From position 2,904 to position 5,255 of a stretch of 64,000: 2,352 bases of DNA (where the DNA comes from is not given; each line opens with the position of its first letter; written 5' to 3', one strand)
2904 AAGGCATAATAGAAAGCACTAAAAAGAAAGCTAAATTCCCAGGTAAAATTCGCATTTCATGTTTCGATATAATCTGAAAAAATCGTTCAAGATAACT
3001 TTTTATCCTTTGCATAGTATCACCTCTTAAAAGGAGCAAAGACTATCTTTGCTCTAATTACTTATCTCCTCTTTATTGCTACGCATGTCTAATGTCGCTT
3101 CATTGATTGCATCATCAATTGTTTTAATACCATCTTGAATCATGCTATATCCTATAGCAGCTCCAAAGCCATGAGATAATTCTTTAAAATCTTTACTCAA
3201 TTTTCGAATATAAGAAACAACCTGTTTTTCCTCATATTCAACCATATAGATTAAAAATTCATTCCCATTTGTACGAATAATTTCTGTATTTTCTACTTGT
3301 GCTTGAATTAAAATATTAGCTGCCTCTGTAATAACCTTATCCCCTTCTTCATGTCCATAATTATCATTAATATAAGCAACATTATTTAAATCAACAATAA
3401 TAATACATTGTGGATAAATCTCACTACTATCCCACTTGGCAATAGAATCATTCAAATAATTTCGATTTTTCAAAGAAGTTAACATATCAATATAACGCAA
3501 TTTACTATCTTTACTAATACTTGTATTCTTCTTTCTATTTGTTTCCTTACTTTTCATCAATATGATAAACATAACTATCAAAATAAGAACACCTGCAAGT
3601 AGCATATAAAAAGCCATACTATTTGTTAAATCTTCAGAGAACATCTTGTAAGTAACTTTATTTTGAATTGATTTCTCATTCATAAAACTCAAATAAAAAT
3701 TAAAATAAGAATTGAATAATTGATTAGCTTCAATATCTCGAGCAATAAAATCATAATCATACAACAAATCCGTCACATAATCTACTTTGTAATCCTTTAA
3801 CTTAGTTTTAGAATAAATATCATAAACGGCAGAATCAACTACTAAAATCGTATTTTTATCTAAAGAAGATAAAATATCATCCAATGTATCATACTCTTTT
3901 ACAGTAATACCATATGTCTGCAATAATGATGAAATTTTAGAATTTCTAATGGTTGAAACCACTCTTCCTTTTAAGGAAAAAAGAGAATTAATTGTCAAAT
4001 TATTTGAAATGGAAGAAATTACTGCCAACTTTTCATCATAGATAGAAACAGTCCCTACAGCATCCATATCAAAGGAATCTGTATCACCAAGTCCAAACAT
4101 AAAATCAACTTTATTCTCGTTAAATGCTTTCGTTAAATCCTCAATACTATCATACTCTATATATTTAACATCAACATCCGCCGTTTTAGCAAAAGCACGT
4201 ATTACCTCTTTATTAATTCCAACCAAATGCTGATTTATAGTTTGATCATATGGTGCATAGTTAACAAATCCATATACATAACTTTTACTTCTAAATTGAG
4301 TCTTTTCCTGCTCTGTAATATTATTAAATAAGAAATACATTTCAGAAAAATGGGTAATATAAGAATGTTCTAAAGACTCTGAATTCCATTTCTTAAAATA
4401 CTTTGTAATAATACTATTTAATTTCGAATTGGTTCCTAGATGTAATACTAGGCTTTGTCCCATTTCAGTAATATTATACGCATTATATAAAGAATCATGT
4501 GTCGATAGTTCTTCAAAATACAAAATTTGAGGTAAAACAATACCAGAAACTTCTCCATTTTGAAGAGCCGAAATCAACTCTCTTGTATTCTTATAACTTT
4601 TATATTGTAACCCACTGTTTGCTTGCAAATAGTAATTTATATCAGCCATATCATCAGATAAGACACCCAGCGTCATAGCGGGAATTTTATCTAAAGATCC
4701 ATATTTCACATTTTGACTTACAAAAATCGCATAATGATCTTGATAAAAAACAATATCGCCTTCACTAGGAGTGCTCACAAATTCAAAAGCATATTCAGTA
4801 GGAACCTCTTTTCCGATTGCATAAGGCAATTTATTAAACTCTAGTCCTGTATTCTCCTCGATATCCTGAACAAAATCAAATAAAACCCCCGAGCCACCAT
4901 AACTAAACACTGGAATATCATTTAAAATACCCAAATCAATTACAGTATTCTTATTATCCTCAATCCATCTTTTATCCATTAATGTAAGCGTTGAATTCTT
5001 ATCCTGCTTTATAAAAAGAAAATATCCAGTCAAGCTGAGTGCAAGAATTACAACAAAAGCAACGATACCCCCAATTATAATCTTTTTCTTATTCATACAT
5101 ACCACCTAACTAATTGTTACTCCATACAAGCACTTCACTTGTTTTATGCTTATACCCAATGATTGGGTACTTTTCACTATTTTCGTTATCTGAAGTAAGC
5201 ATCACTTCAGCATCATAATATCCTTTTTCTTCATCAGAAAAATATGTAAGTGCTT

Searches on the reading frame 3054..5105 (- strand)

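Call 4: search_protein_families(library=pfam, proteins=[window:3054-5105:-], max_evalue=1)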
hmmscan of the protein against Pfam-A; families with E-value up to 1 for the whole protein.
window:3054-5105:- (683 aa): 7 families
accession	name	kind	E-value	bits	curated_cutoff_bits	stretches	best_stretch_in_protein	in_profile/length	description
PF00990.26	GGDEF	-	6.5e-19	68.7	23.8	1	538-680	2-157/161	Diguanylate cyclase, GGDEF domain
PF13000.13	Acatn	-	0.00048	19.2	23.7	1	468-577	171-282/546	Acetyl-coenzyme A transporter 1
PF00497.25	SBP_bac_3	-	0.0065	16.7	26.4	1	282-342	8-69/132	Bacterial extracellular solute-binding proteins, family 3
PF09084.16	NMT1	-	0.0077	16.6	20.5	1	307-427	17-145/216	NMT1/THI5 like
PF25184.1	YxzE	-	0.096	14.2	40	1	497-535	1-35/65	YxzE-like putative bacteriocin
PF06143.16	Baculo_11_kDa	-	0.097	12.7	28.4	0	499-539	36-78/84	Baculovirus 11 kDa family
PF12676.12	DUF3796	-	0.14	13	24.8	1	464-518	28-83/120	Protein of unknown function (DUF3796)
